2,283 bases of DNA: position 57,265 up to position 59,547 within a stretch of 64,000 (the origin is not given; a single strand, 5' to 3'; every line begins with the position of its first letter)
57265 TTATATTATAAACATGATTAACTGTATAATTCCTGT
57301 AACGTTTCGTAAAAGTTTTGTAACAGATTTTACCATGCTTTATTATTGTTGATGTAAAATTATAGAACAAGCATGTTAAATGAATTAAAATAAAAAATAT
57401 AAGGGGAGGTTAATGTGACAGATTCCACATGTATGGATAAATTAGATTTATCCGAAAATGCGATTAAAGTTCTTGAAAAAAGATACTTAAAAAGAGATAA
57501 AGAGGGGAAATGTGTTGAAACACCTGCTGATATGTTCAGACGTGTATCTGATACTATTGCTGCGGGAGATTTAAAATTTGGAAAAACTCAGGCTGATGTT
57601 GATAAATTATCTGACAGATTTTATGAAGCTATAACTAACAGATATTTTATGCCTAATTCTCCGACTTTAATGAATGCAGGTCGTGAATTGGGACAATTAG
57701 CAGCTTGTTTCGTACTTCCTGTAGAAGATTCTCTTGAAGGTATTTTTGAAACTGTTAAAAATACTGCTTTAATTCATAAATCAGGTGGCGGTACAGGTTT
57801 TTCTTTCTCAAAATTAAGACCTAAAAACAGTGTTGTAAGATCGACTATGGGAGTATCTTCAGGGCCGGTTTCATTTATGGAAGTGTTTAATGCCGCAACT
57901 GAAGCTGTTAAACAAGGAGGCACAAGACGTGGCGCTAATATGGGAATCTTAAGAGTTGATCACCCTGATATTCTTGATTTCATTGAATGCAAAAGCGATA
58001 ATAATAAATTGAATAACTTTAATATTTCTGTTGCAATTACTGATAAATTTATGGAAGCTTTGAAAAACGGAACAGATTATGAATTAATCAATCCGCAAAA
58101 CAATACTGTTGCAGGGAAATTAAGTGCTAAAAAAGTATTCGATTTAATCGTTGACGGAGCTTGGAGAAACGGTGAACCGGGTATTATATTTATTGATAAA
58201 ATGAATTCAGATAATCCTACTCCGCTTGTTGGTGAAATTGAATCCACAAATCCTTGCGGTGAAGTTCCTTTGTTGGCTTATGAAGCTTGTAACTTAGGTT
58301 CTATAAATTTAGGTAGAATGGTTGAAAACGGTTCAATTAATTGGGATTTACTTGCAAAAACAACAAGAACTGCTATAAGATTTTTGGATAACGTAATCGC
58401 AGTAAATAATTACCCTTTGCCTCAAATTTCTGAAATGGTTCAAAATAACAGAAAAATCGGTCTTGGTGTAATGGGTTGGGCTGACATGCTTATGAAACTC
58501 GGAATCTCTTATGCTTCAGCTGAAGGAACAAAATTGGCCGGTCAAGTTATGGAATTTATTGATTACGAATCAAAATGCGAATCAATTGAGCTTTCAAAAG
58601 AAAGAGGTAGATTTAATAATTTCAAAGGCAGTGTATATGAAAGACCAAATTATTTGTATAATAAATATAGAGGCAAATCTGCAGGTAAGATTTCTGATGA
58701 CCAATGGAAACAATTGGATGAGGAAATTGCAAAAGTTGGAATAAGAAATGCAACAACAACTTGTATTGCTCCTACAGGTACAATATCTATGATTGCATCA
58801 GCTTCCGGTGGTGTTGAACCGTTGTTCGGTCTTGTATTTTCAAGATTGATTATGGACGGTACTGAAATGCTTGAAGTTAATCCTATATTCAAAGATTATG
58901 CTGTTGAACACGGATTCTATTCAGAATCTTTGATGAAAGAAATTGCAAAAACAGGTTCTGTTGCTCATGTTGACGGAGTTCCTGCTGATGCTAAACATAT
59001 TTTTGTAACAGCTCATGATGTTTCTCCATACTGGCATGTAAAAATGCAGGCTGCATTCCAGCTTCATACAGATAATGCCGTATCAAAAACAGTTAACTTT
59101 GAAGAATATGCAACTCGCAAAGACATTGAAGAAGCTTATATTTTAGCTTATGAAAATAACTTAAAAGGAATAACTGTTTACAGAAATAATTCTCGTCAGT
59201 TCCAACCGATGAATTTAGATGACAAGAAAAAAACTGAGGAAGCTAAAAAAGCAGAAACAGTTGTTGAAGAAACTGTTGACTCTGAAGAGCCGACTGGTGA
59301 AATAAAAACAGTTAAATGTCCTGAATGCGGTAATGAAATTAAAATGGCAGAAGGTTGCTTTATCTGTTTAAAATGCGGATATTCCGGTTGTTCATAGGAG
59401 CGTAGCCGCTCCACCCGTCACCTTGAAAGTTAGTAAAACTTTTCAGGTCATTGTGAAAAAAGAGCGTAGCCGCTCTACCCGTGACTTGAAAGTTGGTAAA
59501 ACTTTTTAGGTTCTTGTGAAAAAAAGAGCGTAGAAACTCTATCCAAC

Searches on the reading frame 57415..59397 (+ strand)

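Call 92: search_protein_families(library=pfam, proteins=[window:57415-59397:+], max_evalue=0.00001)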
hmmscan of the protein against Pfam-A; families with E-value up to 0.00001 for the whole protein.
window:57415-59397:+ (660 aa): 2 families
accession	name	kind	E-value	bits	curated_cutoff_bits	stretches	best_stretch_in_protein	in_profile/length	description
PF02867.20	Ribonuc_red_lgC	-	3.7e-149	498.2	23.9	1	96-589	1-523/523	Ribonucleotide reductase, barrel domain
PF00317.26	Ribonuc_red_lgN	-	1.2e-24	86.6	28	1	11-93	2-77/77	Ribonucleotide reductase, all-alpha domain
